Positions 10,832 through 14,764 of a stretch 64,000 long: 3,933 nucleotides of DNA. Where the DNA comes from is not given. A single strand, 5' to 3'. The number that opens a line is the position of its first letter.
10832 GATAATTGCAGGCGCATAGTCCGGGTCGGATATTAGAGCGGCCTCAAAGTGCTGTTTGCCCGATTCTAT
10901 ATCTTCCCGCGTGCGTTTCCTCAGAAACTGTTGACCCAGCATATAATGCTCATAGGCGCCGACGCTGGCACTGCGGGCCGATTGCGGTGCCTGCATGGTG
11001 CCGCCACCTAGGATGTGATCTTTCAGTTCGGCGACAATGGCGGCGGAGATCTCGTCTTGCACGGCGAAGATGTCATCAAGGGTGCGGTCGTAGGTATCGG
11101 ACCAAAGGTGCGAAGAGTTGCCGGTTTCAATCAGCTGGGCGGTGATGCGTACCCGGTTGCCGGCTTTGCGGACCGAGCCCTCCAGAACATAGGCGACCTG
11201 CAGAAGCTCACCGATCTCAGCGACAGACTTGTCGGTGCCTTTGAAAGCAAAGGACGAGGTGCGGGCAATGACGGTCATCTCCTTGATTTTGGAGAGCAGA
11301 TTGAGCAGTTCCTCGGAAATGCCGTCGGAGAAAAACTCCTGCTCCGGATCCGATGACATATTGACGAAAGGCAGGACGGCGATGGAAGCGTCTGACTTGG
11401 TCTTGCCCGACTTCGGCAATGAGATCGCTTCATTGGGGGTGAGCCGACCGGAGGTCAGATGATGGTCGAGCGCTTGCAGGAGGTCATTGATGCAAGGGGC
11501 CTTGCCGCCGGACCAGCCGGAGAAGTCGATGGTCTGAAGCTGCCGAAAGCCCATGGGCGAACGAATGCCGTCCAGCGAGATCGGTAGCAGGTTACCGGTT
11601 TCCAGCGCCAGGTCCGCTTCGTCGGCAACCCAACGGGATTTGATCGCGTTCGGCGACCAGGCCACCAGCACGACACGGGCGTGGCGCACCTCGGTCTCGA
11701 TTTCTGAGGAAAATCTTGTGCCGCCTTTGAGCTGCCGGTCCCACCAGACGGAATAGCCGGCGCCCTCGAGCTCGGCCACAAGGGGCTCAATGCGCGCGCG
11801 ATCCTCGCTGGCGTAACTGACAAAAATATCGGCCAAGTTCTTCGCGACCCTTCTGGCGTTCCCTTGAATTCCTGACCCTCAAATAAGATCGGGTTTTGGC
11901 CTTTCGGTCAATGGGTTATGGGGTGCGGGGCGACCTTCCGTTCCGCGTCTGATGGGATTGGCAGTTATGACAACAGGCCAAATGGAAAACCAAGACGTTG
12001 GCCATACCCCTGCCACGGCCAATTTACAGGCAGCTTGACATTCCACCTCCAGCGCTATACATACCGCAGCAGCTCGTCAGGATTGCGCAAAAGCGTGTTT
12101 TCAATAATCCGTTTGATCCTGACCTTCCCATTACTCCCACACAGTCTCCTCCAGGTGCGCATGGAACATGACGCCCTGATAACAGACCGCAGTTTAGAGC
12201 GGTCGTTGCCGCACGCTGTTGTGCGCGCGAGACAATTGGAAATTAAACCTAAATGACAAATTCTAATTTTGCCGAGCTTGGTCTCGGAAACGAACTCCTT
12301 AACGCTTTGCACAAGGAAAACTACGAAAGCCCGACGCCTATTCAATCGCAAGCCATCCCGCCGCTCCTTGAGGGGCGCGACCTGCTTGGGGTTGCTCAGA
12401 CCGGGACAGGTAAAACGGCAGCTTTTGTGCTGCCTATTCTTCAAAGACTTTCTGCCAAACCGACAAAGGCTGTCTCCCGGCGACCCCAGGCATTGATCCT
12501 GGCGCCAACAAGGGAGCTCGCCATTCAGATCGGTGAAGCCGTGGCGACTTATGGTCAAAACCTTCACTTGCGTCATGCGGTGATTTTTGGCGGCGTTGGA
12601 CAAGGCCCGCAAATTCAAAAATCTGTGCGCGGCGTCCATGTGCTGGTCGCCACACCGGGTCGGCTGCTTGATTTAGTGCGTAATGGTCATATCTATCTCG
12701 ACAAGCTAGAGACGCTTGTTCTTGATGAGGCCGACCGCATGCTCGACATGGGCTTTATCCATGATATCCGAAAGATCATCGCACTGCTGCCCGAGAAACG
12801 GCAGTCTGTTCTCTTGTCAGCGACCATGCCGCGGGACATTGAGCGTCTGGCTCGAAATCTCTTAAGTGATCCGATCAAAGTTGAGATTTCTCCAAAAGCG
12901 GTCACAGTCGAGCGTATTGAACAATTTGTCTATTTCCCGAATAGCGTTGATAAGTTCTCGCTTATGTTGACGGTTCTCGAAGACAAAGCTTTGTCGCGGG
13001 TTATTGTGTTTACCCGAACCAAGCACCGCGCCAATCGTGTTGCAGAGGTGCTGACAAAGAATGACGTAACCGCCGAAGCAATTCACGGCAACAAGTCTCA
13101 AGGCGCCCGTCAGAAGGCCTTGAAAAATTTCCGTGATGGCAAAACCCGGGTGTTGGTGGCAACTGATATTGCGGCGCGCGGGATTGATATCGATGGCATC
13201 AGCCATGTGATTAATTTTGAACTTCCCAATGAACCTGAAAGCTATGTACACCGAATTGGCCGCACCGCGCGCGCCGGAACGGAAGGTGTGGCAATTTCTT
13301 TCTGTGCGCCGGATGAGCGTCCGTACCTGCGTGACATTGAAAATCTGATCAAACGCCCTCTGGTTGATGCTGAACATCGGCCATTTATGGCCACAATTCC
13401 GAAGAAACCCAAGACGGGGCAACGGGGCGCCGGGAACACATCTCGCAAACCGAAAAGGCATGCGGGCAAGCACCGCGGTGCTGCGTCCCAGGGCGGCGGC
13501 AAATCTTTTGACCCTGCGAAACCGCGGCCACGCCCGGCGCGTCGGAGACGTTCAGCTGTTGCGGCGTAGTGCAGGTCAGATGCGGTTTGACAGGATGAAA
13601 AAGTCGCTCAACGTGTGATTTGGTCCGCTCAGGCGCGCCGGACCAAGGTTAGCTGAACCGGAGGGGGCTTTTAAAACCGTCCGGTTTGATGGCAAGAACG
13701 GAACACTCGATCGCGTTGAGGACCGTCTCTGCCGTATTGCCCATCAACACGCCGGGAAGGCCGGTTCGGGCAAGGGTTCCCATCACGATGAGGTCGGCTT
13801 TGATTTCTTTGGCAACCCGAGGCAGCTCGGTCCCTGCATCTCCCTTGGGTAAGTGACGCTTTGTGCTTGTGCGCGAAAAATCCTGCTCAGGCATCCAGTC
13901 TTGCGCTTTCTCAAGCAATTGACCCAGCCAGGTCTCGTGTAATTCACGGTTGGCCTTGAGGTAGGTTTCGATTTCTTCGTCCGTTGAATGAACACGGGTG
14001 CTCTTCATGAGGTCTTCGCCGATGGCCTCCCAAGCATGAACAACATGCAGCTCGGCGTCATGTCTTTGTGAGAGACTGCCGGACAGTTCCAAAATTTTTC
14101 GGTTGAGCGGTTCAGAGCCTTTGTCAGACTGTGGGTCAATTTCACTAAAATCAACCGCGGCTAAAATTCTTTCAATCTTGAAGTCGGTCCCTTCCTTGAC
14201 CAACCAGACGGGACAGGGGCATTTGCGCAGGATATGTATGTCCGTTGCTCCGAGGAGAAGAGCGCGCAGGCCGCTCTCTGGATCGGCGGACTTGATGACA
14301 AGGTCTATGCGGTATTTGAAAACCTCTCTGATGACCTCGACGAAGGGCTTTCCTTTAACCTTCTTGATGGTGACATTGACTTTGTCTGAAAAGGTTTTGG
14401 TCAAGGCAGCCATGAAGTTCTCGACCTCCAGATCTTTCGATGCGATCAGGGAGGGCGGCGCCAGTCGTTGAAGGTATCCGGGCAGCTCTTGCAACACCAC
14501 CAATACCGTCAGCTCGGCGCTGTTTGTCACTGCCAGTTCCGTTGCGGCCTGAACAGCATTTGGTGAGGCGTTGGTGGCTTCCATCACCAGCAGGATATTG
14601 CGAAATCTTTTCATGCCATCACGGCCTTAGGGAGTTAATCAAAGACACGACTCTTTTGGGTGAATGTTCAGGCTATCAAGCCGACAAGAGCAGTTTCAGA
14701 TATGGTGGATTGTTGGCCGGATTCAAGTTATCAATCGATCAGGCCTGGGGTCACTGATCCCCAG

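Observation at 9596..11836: TIR head on a cyclase-type sensor chassis: TIR / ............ linker block / TPR in one polypeptide, with no NTPase and no partner gene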

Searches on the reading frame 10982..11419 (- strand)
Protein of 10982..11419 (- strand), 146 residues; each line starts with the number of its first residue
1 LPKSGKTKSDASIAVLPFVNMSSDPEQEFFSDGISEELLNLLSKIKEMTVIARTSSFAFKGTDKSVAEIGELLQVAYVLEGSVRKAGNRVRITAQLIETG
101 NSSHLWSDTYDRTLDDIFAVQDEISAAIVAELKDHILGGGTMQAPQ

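Call 35: predict_structure(alignment_id=A2)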
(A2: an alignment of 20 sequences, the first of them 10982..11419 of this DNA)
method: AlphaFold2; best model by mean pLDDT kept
length: 146 residues; sequences in the alignment: 20
mean_pLDDT: 86.8   pTM: 0.82
mean pLDDT of the five models: 86.8, 82.6, 82.6, 82.5, 81.7
residues with pLDDT >= 90: 100; 70-90: 30; 50-70: 5; < 50: 11
segments of 3 or more residues with pLDDT < 50: 1-4, 140-146
pLDDT, mean of each block of 10 residues (from residue 1): 56 94 87 95 93 81 90 94 94 96 95 94 96 79 40
secondary structure, 60 per line:
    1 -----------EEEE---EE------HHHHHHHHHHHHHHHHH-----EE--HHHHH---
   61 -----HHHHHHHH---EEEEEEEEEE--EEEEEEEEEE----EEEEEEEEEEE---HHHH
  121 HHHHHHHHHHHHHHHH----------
elements in order: E12-15 H27-43 H53-57 H66-73 E77-86 E89-98 E103-113 H117-136

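Call 38: fold_search(model_id=the predicted structure, library=pdb)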
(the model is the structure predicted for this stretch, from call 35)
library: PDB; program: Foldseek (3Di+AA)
matches with E <= 10: 1604; with E <= 0.001: 47
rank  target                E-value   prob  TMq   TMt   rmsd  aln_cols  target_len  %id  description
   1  4hrv_A                3.7e-08  1.00  0.60  0.63   4.8       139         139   19  Crystal Structure of Lipoprotein GNA1162 from Neisseria meningitidis (released 2013-04-24)
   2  4hrv_B                8.5e-08  1.00  0.61  0.62   4.5       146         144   18  Crystal Structure of Lipoprotein GNA1162 from Neisseria meningitidis (released 2013-04-24)
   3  5t0z_C                8.5e-08  1.00  0.59  0.56   7.9       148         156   22  PelC from Geobacter metallireducens (released 2017-03-15)
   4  5t0z_A                1.3e-07  1.00  0.59  0.55   7.9       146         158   21  PelC from Geobacter metallireducens (released 2017-03-15)
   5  5t0z_B                2.8e-07  1.00  0.59  0.56   8.0       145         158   19  PelC from Geobacter metallireducens (released 2017-03-15)
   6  5t11_I                3.8e-07  1.00  0.62  0.66   5.8       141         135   23  PelC L103M dodecamer from Paraburkholderia phytofirmans, space group C2 (released 2017-03-15)
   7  5t10_B                4.9e-07  1.00  0.59  0.62   4.0       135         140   21  PelC dodecamer from Paraburkholderia phytofirmans, space group P6 (released 2017-03-15)
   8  4r40_A                7.2e-07  1.00  0.61  0.25   4.5       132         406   20  Crystal Structure of TolB/Pal complex from Yersinia pestis. (released 2014-09-03)
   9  9h80_A                7.2e-07  1.00  0.54  0.52   5.9       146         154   18  Structure of the outer membrane exopolysaccharide transporter PelBC (released 2025-06-11)
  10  7mx5_B                1.0e-06  1.00  0.56  0.23   3.5       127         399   17  Crystal structure of TolB from Acinetobacter baumannii (released 2021-05-26)
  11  3w1e                  1.1e-06  1.00  0.61  0.26   6.4       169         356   10  Structure of FlgT, a flagellar basal body component protein (released 2013-04-03)
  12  4q6l                  1.4e-06  1.00  0.53  0.57   8.2       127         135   12  LpoB C-terminal domain from Salmonella enterica (Native) (released 2014-05-14)
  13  5t11_G                1.5e-06  1.00  0.58  0.62   3.6       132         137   22  PelC L103M dodecamer from Paraburkholderia phytofirmans, space group C2 (released 2017-03-15)
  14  4r40_C                1.6e-06  1.00  0.60  0.24   4.0       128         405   21  Crystal Structure of TolB/Pal complex from Yersinia pestis. (released 2014-09-03)
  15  4pwz_A                1.8e-06  1.00  0.60  0.24   3.7       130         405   20  Crystal structure of TolB protein from Yersinia pestis CO92 (released 2014-04-02)
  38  3ly7                  3.4e-04  1.00  0.51  0.26   4.6       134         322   12  Crystal structure of the periplasmic domain of CadC (released 2011-02-09)
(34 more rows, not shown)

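Call 61: search_solved_structures(query=A2, max_evalue=10, show_alignments=2)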
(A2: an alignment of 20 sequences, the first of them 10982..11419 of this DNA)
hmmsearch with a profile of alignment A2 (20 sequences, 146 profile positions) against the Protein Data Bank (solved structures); distinct sequences matched with E-value up to 10: 7.
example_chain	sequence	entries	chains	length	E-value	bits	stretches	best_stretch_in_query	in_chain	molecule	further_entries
9yfg_Hb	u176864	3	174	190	0.006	19.4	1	8-100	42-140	FlgO domain-containing protein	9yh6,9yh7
9yds_Ab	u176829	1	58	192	0.0063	19.3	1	8-100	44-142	FlgO domain-containing protein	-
1sr3_A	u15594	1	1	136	0.28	14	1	61-104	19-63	APO-CCME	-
8ce8_E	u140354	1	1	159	0.37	13.6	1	61-104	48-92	Cytochrome c-type biogenesis protein CcmE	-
9ums_C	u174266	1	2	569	0.52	13.1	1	90-139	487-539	Prt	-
5t11_A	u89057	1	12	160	0.92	12.3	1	12-110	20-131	Uncharacterized protein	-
5t10_A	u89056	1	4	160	1.5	11.6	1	12-110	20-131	Uncharacterized protein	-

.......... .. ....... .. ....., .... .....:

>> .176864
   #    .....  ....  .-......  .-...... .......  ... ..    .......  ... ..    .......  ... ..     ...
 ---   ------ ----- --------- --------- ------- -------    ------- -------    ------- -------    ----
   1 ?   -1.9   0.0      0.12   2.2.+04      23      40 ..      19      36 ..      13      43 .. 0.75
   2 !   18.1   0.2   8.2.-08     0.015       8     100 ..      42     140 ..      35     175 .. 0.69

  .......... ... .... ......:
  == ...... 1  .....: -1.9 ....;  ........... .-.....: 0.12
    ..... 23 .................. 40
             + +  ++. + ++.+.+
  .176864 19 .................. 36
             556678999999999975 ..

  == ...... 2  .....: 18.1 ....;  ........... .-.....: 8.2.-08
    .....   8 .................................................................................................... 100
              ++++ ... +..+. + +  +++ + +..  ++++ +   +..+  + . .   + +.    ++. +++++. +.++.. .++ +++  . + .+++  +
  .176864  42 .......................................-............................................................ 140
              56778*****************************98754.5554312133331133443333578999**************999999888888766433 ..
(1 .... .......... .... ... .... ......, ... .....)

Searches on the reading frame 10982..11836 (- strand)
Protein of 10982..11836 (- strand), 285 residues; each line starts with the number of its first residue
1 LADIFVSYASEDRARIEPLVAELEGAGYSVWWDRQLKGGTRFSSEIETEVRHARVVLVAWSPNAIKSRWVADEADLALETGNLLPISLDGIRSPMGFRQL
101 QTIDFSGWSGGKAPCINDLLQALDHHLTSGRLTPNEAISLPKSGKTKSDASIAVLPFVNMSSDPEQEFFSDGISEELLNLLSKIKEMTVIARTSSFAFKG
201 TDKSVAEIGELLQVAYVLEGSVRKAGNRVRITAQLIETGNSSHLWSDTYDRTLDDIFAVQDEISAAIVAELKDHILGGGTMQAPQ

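Call 33: search_protein_representatives(protein=window:10982-11836:-)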
Query: 285 residues. Proteins with E-value up to 0.001 (for the whole library): 110376; up to 1e-10: 70085; up to 1e-30: 12060. The best 150 are listed.
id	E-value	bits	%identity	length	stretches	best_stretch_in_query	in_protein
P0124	2.5e-203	689.4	44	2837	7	143-278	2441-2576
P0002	3.7e-164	561.0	91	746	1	1-285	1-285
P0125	2.4e-154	528.9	46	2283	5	143-275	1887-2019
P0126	1.3e-123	428.1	43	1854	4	150-275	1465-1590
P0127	3.8e-120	416.7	41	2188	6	150-280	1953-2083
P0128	4.2e-118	410.0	43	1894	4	150-272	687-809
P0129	4.6e-117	406.6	40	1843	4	149-276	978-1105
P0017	4.9e-111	386.8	62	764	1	1-279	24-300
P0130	4.8e-107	373.8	43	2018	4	139-272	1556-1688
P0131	7.3e-107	373.2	49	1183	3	1-127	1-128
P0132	4.1e-106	370.7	74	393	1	58-285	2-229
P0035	1.1e-103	362.8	63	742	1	1-279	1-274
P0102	4.1e-102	357.6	61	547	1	1-271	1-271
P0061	4.9e-102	357.3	63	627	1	1-284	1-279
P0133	1.5e-101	355.7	43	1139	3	132-272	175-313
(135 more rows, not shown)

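Call 70: search_dna_similar(query=window:10982-11836:-, collection=plasmids, mode=protein, max_evalue=1e-10, max_rows=25)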
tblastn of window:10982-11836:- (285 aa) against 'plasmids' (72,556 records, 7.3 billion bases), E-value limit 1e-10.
Records with a match: 550; places in all: 1223; records where one place covers at least 80% of the query: 1.
Best place of each record, by identity: 60-80% 1; <60% 549.
By first word of the organism name: Rhizobium 239; Sinorhizobium 157; Bradyrhizobium 21; Ensifer 19; Agrobacterium 14; Mesorhizobium 9; Microvirga 9; Aminobacter 9; Phyllobacterium 8; Skermanella 8; and 27 more.
By predicted mobility (MOB-suite, as given by PLSDB): non-mobilizable 255; conjugative 188; mobilizable 107.
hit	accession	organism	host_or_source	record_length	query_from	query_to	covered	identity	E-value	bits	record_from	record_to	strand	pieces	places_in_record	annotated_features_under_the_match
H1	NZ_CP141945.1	Novosphingobium sp. RL4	Rheum palmatum L.,Single ...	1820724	4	279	97%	39.1%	3e-58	207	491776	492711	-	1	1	none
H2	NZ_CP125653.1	Rhizobium sp. BT04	Phaseolus vulgaris,Pure culture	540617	73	278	72%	45.1%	2e-39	153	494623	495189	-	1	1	adenylate/guanylate cyclase domain-containing protein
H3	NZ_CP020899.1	Rhizobium phaseoli Brasil 5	Phaseolus vulgaris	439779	74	278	72%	44.9%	6e-40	154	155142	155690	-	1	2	adenylate/guanylate cyclase domain-containing protein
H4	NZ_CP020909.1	Rhizobium etli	Phaseolus vulgaris,cell culture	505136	73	271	70%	45.7%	2e-40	156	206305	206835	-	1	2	adenylate/guanylate cyclase domain-containing protein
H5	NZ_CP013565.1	Rhizobium phaseoli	Phaseolus vulgaris,Whole ...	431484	73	278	72%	44.2%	2e-39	153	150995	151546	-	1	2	adenylate/guanylate cyclase domain-containing protein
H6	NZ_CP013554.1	Rhizobium phaseoli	Phaseolus vulgaris,Whole ...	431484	73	278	72%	44.2%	2e-39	153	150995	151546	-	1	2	adenylate/guanylate cyclase domain-containing protein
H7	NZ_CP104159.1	Rhizobium sp. CB3060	Leucaena leucocephala,cell culture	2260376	73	278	72%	44.2%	6e-39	152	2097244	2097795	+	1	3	record has no annotation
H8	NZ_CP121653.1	Rhizobium sp. CB3171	Calliandra calothyrsus,cell culture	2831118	73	278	72%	44.2%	6e-39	152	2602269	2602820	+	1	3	record has no annotation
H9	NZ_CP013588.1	Rhizobium phaseoli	Phaseolus vulgaris,Whole ...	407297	74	278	72%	44.4%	2e-39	153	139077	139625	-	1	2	adenylate/guanylate cyclase domain-containing protein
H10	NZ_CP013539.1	Rhizobium phaseoli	Phaseolus vulgaris,Whole ...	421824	74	278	72%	44.4%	2e-39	153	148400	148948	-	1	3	adenylate/guanylate cyclase domain-containing protein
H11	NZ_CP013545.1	Rhizobium phaseoli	Phaseolus vulgaris,Whole ...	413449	74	278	72%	44.4%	2e-39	153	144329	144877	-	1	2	adenylate/guanylate cyclase domain-containing protein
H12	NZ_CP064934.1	Rhizobium phaseoli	Phaseolus vulgaris,single cell,soil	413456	74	278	72%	44.4%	2e-39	153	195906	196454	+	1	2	adenylate/guanylate cyclase domain-containing protein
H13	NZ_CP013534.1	Rhizobium phaseoli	Phaseolus vulgaris,Whole ...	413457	74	278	72%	44.4%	2e-39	153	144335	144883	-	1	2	adenylate/guanylate cyclase domain-containing protein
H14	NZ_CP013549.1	Rhizobium phaseoli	Phaseolus vulgaris,Whole ...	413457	74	278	72%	44.4%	2e-39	153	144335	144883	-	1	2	adenylate/guanylate cyclase domain-containing protein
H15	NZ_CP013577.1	Rhizobium phaseoli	Phaseolus vulgaris,Whole ...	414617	74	278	72%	44.4%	2e-39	153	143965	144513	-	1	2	adenylate/guanylate cyclase domain-containing protein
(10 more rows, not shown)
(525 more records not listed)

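Call 71: search_dna_similar(query=window:10982-11836:-, collection=phages, mode=protein, max_evalue=0.00001, max_rows=15)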
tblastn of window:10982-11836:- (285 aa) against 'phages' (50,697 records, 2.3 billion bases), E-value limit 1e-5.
No match.

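Call 72: get_annotated_region(hit=H1, flank=6000)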
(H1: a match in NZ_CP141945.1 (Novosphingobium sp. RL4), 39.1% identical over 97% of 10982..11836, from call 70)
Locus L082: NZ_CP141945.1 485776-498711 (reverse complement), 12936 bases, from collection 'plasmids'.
description: Novosphingobium sp. RL4 plasmid unnamed, complete sequence
organism: Novosphingobium sp. RL4 (NCBI taxid 3109595)
taxonomy: Bacteria; Pseudomonadota; Alphaproteobacteria; Sphingomonadales; Sphingomonadaceae; Novosphingobium; Novosphingobium sp. RL4
host: -; source: Rheum palmatum L.,Single bacteria,rhizosphere soil; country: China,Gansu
typing (MOB-suite, as given by PLSDB): non-mobilizable; replicon rep_cluster_545
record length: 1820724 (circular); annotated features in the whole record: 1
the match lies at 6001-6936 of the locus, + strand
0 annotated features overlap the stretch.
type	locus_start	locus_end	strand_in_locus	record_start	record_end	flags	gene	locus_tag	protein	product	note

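Call 74: search_protein_families(library=pfam, proteins=[L082:3852-5837:-, L082:5962-7932:+], max_evalue=0.1)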
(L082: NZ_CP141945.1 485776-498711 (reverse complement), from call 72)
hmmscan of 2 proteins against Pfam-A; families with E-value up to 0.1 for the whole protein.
L082:3852-5837:- (662 aa): 1 family
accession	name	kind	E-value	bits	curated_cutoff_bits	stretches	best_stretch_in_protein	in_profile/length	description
PF14015.11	DUF4231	-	0.0047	17.8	24.7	1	366-448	5-83/103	Protein of unknown function (DUF4231)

L082:5962-7932:+ (657 aa): 12 families
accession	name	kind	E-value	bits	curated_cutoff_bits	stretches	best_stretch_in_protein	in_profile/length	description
PF13676.11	TIR_2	-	1.1e-20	74.7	28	1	14-131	1-122/122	TIR domain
PF07719.23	TPR_2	-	7.6e-11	41.7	27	0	404-423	14-33/34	Tetratricopeptide repeat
PF13428.12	TPR_14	-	1.6e-06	28.6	23.5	0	397-432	7-42/44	Tetratricopeptide repeat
PF00515.34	TPR_1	-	2.3e-06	27.6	27.8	0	592-619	3-30/34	Tetratricopeptide repeat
PF13181.12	TPR_8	-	3.9e-06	27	25.7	0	405-422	15-32/34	Tetratricopeptide repeat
PF13432.12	TPR_16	-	1.2e-05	26.1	32.7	1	502-553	5-56/65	Tetratricopeptide repeat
PF23914.1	TPR_CcmH_CycH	-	0.00019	21.7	42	1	475-552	65-145/158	Cytochrome c-type biogenesis protein H TPR domain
PF13414.12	TPR_11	-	0.0011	19.1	26.8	0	406-435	9-38/42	TPR repeat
PF25756.1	TPR_INTS8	-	0.022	13.9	27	0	514-550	313-350/488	INTS8, TPR repeats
PF14559.12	TPR_19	-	0.023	15.4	25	0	474-534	5-65/68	Tetratricopeptide repeat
PF17680.6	FlgO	-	0.08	13.2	22.6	0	197-283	19-111/130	FlgO protein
PF01582.25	TIR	-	0.099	12.9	21.3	0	20-85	11-78/179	TIR domain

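Call 75: search_protein_families(library=padloc, proteins=[L082:3852-5837:-], max_evalue=0.1)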
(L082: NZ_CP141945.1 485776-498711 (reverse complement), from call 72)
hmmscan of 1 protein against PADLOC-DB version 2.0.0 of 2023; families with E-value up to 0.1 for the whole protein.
L082:3852-5837:- (662 aa): 0 families

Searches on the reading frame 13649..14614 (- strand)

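Call 40: search_protein_families(library=pfam, proteins=[window:13649-14614:-], max_evalue=0.001)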
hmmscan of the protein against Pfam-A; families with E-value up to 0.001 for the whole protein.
window:13649-14614:- (321 aa): 1 family
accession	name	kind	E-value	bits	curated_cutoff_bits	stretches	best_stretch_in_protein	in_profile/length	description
PF00582.32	Usp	-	7.9e-39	133.9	24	2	4-140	2-141/141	Universal stress protein family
